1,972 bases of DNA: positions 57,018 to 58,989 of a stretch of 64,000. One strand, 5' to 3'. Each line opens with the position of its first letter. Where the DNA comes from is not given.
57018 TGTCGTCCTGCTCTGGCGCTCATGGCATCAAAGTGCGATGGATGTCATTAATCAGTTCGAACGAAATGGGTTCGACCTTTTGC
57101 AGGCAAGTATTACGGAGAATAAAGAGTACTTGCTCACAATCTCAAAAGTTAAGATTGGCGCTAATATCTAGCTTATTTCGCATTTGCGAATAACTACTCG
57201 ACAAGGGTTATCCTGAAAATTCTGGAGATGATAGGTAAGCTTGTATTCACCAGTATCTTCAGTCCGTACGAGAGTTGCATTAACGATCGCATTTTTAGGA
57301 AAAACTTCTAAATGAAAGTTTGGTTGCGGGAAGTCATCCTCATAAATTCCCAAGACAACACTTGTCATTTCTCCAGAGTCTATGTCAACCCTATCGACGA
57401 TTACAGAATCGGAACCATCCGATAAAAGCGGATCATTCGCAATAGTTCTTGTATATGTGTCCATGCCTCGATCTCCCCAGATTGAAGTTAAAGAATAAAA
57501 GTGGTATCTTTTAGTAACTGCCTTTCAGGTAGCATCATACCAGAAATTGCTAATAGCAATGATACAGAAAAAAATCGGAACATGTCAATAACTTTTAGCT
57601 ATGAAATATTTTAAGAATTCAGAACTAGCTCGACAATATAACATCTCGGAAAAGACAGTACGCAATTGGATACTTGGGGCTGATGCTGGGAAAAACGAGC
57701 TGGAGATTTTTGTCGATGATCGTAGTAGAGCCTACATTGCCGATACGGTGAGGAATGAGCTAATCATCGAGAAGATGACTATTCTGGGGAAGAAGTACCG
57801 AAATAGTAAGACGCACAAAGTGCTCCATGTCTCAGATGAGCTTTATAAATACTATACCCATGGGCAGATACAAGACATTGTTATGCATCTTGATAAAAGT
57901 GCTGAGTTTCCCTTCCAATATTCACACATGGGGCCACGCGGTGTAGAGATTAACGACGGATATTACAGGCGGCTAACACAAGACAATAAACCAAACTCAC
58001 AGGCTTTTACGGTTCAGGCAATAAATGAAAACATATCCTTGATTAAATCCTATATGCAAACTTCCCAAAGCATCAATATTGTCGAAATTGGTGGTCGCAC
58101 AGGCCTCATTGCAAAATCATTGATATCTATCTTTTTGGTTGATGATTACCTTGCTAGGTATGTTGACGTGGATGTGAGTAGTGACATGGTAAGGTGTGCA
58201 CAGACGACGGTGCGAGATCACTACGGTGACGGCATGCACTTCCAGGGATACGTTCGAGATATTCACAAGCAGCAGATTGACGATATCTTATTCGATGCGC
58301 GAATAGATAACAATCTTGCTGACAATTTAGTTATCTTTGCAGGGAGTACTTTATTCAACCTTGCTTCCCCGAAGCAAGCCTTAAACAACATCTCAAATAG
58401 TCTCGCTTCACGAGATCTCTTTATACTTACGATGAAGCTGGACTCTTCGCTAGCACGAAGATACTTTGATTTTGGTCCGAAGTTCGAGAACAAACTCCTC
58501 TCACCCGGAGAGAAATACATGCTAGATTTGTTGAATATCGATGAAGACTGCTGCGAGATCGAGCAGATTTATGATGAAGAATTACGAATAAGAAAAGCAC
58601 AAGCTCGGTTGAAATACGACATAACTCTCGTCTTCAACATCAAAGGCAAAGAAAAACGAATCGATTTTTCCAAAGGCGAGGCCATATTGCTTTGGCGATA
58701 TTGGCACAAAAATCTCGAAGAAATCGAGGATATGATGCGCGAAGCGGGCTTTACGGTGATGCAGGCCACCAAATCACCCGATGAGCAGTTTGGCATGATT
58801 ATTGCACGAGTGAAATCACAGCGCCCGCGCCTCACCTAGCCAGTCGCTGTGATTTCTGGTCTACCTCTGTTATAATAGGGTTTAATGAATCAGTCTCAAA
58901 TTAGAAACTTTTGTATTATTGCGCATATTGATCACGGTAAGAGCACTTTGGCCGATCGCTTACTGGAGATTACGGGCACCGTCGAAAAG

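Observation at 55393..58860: Lower-GC island between murJ and lepA: tandem duplication of a divergent gene pair (small acidic protein + HTH-fused EgtD-like methyltransferase)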

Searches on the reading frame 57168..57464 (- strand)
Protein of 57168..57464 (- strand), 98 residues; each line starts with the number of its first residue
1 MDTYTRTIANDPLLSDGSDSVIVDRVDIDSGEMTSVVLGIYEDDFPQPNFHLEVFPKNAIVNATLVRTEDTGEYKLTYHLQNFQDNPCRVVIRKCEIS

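Call 3: search_protein_families(library=pfam, proteins=[window:57168-57464:-], max_evalue=1)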
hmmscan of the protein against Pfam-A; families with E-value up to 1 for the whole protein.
window:57168-57464:- (98 aa): 1 family
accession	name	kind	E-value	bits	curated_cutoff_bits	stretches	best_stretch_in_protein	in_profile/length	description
PF16403.11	Bact_surface_Ig-like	-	0.027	15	27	1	60-87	35-62/71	Bacterial surface protein, Ig-like domain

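Call 4: search_protein_families(library=ncbifam, proteins=[window:57168-57464:-], max_evalue=1)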
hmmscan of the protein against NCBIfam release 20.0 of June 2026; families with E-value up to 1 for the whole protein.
window:57168-57464:- (98 aa): 0 families

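Call 8: search_protein_families(library=padloc, proteins=[window:57168-57464:-], max_evalue=1)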
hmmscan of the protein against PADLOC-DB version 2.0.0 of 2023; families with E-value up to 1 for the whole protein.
window:57168-57464:- (98 aa): 0 families

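Call 9: search_protein_families(library=phrogs, proteins=[window:57168-57464:-], max_evalue=1)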
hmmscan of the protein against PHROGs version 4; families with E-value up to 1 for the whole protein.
window:57168-57464:- (98 aa): 1 family
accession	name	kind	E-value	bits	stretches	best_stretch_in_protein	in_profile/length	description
phrog_3876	-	unknown function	0.0014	19.9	1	15-49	11-45/77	-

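Call 10: find_homologous_proteins(query=window:57168-57464:-, max_evalue=0.01)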
Query window:57168-57464:- (98 aa): 4 proteins with E <= 0.01 among 6 candidates.
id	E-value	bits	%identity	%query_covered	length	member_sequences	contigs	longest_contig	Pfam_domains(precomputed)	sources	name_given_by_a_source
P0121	2.2e-59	215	100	100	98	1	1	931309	-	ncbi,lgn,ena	-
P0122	1.3e-40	155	70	98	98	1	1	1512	-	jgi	jgi:hypothetical protein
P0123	2.6e-35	138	67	98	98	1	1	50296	-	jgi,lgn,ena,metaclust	metaclust:\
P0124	5.3e-34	134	62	100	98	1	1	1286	-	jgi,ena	-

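Call 37: predict_structure(alignment_id=A3)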
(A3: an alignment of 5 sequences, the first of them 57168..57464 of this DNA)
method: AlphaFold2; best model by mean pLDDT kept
length: 98 residues; sequences in the alignment: 5
mean_pLDDT: 81.5   pTM: 0.68
mean pLDDT of the five models: 81.5, 78.3, 77.8, 73.9, 66.5
residues with pLDDT >= 90: 54; 70-90: 23; 50-70: 6; < 50: 15
segments of 3 or more residues with pLDDT < 50: 1-11
pLDDT, mean of each block of 10 residues (from residue 1): 39 54 93 93 87 90 93 93 93 80
secondary structure, 60 per line:
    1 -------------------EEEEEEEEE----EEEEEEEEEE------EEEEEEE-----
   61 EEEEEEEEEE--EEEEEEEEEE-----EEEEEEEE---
elements in order: E20-28 E33-42 E49-55 E61-70 E73-82 E88-95

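Call 42: fold_search(model_id=the predicted structure, library=pdb)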
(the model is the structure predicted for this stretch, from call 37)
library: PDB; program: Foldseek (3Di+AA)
matches with E <= 10: 750; with E <= 0.001: 0
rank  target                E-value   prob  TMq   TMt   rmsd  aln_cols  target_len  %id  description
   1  1o7d_C                3.1e-01  0.57  0.37  0.27   6.3        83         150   10  The structure of the bovine lysosomal a-mannosidase suggests a novel mechanism for low pH activation (released 2003-03-20)
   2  9l1y_A                4.6e-01  0.66  0.42  0.09   9.5        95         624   13  Vitamin K-dependent gamma-carboxylase apo status (released 2025-10-22)
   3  9h6h_B                6.0e-01  0.35  0.34  0.06   6.1        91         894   13  Bacteroides ovatus GH98 endoxylanase with Seleno-methionine substituents (released 2025-11-05)
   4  6e5c_MODEL_1_A        6.4e-01  0.80  0.43  0.53   9.7        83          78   20  Solution NMR structure of a de novo designed double-stranded beta-helix (released 2018-11-07)
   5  9h6h_A                6.4e-01  0.28  0.33  0.06   6.2        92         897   12  Bacteroides ovatus GH98 endoxylanase with Seleno-methionine substituents (released 2025-11-05)
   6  8qf8_A                6.8e-01  0.41  0.36  0.07   5.2        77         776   12  GH146 beta-L-arabinofuranosidase from Bacteroides thetaioatomicron in complex with beta-l-arabinofurano cyclophellitol (released 2023-12-13)
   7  4pbw_A                7.1e-01  0.30  0.33  0.16   9.2        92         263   10  Crystal structure of chicken receptor protein tyrosine phosphatase sigma in complex with TrkC (released 2014-11-12)
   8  4of3_B                7.1e-01  0.23  0.35  0.19   7.1       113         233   12  Crystal Structure of SYG-1 D1-D2, Glycosylated (released 2014-02-19)
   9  3es1                  7.5e-01  0.69  0.42  0.27   7.4        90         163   17  Crystal structure of protein with a cupin-like fold and unknown function (YP_001165807.1) from NOVOSPHINGOBIUM AROMATICI (released 2008-10-14)
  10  6yqh                  7.5e-01  0.38  0.36  0.07   5.2        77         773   12  GH146 beta-L-arabinofuranosidase bound to covalent inhibitor (released 2021-01-27)
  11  4exk_A                8.4e-01  0.75  0.48  0.12   5.3        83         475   12  A chimera protein containing MBP fused to the C-terminal domain of the uncharacterized protein STM14_2015 from Salmone (released 2012-08-08)
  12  8qf8_B                8.4e-01  0.35  0.36  0.07   5.2        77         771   12  GH146 beta-L-arabinofuranosidase from Bacteroides thetaioatomicron in complex with beta-l-arabinofurano cyclophellitol (released 2023-12-13)
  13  5wob_I                8.4e-01  0.20  0.32  0.19   8.0        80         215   15  Crystal Structure Analysis of Fab1-Bound Human Insulin Degrading Enzyme (IDE) in Complex with Insulin (released 2018-04-18)
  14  5opj                  8.9e-01  0.28  0.37  0.08   5.8        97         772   10  Beta-L-arabinofuranosidase (released 2018-02-28)
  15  4pbw_B                9.4e-01  0.25  0.32  0.16   9.3        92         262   10  Crystal structure of chicken receptor protein tyrosine phosphatase sigma in complex with TrkC (released 2014-11-12)
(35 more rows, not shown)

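Call 51: search_protein_representatives(alignment_id=A3)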
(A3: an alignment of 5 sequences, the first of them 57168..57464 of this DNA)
Query: 5 sequences, 98 profile positions. Proteins with E-value up to 0.001 (for the whole library): 103; up to 1e-10: 25; up to 1e-30: 2. The best 103 are listed.
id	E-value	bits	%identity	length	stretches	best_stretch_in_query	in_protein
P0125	2.4e-34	133.4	-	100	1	3-96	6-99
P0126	6.3e-33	128.8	-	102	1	14-96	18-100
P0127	1.2e-25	105.5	-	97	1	10-95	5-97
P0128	7.4e-21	90.1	-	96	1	17-94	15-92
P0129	2.6e-19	85.1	-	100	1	20-96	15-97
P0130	2.9e-17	78.6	-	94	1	15-94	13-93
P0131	2.0e-15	72.7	-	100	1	19-94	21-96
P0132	2.9e-15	72.2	-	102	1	18-94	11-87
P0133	6.2e-15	71.1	-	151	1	12-94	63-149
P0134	1.4e-14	70.0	-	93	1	16-93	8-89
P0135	1.3e-13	66.9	-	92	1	21-94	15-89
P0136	1.8e-13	66.4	-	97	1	18-94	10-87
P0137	2.4e-13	66.0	-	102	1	12-93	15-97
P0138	4.5e-13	65.1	-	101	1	17-92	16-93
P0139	4.6e-13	65.1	-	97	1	6-94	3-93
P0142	2.6e-12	62.7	-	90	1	17-92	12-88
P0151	1.7e-10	56.9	-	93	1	18-95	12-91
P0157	4.6e-10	55.5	-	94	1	18-95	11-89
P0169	1.4e-08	50.8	-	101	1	17-94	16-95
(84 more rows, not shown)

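Call 54: find_encoding_contigs(protein=P0137, flank=4000, max_places=4)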
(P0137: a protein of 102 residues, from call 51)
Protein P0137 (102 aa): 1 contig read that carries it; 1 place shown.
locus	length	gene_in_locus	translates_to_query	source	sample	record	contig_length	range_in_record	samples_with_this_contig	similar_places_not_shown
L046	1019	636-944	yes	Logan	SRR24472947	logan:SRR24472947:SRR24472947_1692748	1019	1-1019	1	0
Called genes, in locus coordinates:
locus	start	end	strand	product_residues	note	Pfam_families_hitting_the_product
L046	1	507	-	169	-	?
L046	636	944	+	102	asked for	-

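Call 55: find_encoding_contigs(protein=P0135, flank=4000, max_places=3)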
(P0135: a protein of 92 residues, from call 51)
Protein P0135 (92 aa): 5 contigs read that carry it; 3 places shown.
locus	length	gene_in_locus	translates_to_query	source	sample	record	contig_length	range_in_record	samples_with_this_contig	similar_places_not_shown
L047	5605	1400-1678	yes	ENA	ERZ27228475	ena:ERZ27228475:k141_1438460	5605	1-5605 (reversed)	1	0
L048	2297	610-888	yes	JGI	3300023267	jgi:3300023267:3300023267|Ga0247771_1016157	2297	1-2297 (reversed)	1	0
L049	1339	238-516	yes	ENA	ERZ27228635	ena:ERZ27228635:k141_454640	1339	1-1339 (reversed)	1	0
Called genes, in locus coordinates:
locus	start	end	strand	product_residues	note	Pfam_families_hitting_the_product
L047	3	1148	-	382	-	?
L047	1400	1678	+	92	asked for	-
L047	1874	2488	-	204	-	PF18167:Sa_NUDIX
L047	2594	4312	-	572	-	PF12708:Pect-lyase_RHGA_epim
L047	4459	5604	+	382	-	?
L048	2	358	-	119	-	?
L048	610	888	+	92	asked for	-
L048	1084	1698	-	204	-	PF18167:Sa_NUDIX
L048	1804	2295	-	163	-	?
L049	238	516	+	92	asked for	-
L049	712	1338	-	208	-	?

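Call 56: find_encoding_contigs(protein=P0139, flank=4000, max_places=3)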
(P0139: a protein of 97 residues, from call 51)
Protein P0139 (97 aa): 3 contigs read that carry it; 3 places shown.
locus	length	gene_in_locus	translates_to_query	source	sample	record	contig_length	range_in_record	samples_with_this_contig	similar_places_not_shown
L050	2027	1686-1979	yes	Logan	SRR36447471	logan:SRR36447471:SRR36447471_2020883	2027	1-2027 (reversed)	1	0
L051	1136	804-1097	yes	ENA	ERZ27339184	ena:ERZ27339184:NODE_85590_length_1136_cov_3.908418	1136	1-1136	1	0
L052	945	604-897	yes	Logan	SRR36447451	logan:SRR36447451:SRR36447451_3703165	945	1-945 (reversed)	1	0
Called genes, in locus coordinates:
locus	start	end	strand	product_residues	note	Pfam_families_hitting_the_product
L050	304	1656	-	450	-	PF10017:Methyltransf_33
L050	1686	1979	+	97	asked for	-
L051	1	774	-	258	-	?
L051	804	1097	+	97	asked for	-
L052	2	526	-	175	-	?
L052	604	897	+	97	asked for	-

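Call 57: find_encoding_contigs(protein=P0142, flank=4000, max_places=3)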
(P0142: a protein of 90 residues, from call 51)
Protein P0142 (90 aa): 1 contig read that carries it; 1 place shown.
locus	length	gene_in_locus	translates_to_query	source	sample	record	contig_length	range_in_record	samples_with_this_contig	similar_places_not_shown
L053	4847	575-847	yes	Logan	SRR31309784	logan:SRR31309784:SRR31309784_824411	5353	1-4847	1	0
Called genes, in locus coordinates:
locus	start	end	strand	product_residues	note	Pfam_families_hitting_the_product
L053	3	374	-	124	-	?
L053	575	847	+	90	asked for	-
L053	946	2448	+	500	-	PF12138:Spherulin4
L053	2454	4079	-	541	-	PF04542:Sigma70_r2 (weak), PF04539:Sigma70_r3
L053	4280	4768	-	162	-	-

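Call 58: find_encoding_contigs(protein=P0151, flank=4000, max_places=3)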
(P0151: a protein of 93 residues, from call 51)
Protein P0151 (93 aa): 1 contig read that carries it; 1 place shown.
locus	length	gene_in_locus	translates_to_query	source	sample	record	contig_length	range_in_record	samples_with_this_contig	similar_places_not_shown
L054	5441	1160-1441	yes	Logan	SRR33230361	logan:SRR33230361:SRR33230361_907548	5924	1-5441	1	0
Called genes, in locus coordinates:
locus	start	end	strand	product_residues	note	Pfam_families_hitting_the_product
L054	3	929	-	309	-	?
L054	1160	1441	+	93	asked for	-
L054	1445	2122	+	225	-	-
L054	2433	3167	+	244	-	PF00142:Fer4_NifH (weak), PF01656:CbiA, PF02374:ArsA_ATPase (faint), PF06564:CBP_BcsQ, PF09140:MipZ, PF10609:ParA, PF13614:AAA_31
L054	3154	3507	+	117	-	-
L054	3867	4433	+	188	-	-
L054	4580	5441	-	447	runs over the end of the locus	?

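Call 59: find_encoding_contigs(protein=P0157, flank=4000, max_places=3)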
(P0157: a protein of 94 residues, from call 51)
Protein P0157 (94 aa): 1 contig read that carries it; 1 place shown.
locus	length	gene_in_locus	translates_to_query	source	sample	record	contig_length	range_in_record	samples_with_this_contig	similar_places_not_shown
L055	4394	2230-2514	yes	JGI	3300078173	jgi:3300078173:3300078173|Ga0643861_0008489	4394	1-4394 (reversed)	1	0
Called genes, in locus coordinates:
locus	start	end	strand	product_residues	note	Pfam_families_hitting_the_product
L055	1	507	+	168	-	?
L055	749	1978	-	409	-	PF10017:Methyltransf_33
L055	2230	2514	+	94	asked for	-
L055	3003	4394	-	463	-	?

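Call 60: find_encoding_contigs(protein=P0169, flank=4000, max_places=3)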
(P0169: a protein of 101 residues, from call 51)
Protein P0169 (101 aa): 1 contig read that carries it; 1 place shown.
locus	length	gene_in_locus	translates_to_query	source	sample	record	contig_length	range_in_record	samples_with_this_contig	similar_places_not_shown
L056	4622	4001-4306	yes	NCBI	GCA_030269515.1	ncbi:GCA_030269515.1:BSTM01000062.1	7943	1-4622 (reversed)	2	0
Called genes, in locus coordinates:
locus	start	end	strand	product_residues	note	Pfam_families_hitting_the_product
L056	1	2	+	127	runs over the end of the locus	-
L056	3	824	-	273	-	-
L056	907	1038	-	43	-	-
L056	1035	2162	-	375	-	PF04055:Radical_SAM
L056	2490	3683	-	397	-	PF10017:Methyltransf_33, PF08242:Methyltransf_12 (faint)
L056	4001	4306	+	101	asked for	-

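Call 84: fold_search(model_id=the predicted structure, library=viral)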
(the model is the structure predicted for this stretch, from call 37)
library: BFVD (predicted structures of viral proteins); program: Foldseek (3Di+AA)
matches with E <= 10: 806; with E <= 0.001: 0
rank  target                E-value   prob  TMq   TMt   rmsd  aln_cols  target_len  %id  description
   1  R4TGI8                9.1e-03  0.99  0.44  0.18   8.9       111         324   13  Uncharacterized protein [Halogranum tailed virus 1]
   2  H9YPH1                1.3e-02  0.99  0.45  0.28   9.5       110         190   11  (no name in the UniProt tables at hand)
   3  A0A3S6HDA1            1.6e-02  0.99  0.42  0.35  10.7        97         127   11  (no name in the UniProt tables at hand)
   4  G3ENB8                3.6e-02  0.87  0.33  0.33   7.3        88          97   11  (no name in the UniProt tables at hand)
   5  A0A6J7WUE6            4.0e-02  0.99  0.40  0.42   7.1        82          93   11  Uncharacterized protein [uncultured Caudovirales phage]
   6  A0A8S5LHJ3            4.0e-02  0.66  0.31  0.24  13.8       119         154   12  H-type lectin domain [Myoviridae sp. ctqMr7]
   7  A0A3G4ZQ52            4.5e-02  0.89  0.36  0.05   6.6        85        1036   18  Collagen-like protein [Terrestrivirus sp.]
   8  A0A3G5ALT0            5.9e-02  0.91  0.41  0.21   9.1       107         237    9  Uncharacterized protein [Sylvanvirus sp.]
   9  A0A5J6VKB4            5.9e-02  0.72  0.32  0.16  10.7       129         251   12  Uncharacterized protein [Megaviridae environmental sample]
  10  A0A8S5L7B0            6.2e-02  0.98  0.45  0.12   5.2        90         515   17  Uncharacterized protein [Siphoviridae sp. ct45W1]
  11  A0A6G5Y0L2            6.2e-02  0.95  0.41  0.35   9.8       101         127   12  (no name in the UniProt tables at hand)
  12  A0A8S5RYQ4            6.2e-02  0.90  0.40  0.32  12.5       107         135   15  Sodium channel protein, Voltage-gated sodium gated sodium channel, MEMBRANE [Myoviridae sp. ctNQV2]
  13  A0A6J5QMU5            6.2e-02  0.85  0.35  0.18   8.4       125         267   12  Uncharacterized protein (Fragment) [uncultured Caudovirales phage]
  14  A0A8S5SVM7            6.6e-02  0.97  0.38  0.27   5.7        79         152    9  Putative tail fiber protein [Myoviridae sp. ctBTH15]
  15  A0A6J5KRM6            7.7e-02  0.91  0.36  0.36   6.0        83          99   11  H-type lectin domain-containing protein [uncultured Caudovirales phage]
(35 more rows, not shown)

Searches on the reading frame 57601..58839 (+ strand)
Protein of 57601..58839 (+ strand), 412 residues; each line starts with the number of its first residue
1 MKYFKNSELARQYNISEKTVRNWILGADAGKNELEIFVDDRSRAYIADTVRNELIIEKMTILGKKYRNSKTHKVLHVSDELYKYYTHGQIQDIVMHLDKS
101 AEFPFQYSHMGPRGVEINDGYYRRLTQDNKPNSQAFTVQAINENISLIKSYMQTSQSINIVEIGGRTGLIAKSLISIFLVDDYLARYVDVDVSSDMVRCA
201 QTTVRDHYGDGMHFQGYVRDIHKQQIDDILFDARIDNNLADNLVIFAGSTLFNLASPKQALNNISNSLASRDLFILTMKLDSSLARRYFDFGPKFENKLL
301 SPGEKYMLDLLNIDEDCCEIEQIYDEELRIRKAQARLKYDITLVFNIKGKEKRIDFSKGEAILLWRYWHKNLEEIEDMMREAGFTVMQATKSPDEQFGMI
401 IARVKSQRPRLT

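Call 3: search_protein_families(library=pfam, proteins=[window:57601-58839:+], max_evalue=1)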
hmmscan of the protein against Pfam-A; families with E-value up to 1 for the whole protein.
window:57601-58839:+ (412 aa): 13 families
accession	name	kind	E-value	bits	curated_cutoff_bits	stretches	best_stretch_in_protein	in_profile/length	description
PF10017.15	Methyltransf_33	-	7.4e-15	55.2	23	1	155-403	63-303/304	Histidine-specific methyltransferase, SAM-dependent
PF08242.18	Methyltransf_12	-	0.00087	20.4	30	1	161-269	1-93/98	Methyltransferase domain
PF13518.12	HTH_28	-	0.0079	16.7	25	1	7-24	16-33/52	Helix-turn-helix domain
PF13847.12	Methyltransf_31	-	0.016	15.3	27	1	184-276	28-109/145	Methyltransferase domain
PF13551.12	HTH_29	-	0.028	15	28.1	1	7-25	16-34/64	Winged helix-turn helix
PF13542.12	HTH_Tnp_ISL3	-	0.03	14.2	27.4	1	8-24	31-47/51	Helix-turn-helix domain of transposase family ISL3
PF00196.25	GerE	-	0.031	14.3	23.5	1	5-23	19-37/57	Bacterial regulatory proteins, luxR family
PF08241.18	Methyltransf_11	-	0.049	14.7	21.2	1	162-269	2-88/95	Methyltransferase domain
PF03698.18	UPF0180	-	0.052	14.2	25.4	1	370-401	7-39/77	Uncharacterised protein family (UPF0180)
PF13384.12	HTH_23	-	0.067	13.5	24.6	1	6-24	20-38/50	Homeodomain-like domain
PF12728.13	HTH_17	-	0.11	13.2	27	1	4-24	2-22/51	Helix-turn-helix domain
PF09607.16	BrkDBD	-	0.13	12.7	23.4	1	10-24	32-46/58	Brinker DNA-binding domain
PF13649.12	Methyltransf_25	-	0.18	13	27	1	160-235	1-69/97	Methyltransferase domain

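Call 4: search_protein_families(library=ncbifam, proteins=[window:57601-58839:+], max_evalue=1)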
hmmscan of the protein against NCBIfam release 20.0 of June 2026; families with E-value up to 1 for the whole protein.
window:57601-58839:+ (412 aa): 4 families
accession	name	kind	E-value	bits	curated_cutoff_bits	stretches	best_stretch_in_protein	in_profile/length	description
TIGR03438.1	egtD_ergothio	equivalog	2.5e-08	33.5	290.9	1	154-401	61-300/301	L-histidine N(alpha)-methyltransferase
TIGR02072.1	BioC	equivalog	0.013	15.3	184.95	1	147-284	26-140/244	malonyl-ACP O-methyltransferase BioC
NF004621.0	PRK05957.1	equivalog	0.099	11.4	498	1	69-93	189-213/389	pyridoxal phosphate-dependent aminotransferase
NF043040.1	corrin_prot_MT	hypoth_equivalog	0.15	11.5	180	0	363-403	175-215/216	corrinoid protein-associated methyltransferase CpaM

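Call 8: search_protein_families(library=padloc, proteins=[window:57601-58839:+], max_evalue=1)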
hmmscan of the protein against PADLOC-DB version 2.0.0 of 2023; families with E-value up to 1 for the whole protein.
window:57601-58839:+ (412 aa): 0 families

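Call 9: search_protein_families(library=phrogs, proteins=[window:57601-58839:+], max_evalue=1)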
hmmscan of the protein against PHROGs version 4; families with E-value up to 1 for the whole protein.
window:57601-58839:+ (412 aa): 3 families
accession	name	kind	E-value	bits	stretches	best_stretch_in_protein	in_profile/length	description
phrog_15481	-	unknown function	0.044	14.8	1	7-22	23-38/43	-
phrog_59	-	DNA, RNA and nucleotide metabolism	0.056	13.8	1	6-83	249-329/423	HNH endonuclease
phrog_836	-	transcription regulation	0.19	12.8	1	5-29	98-122/133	late transcriptional activator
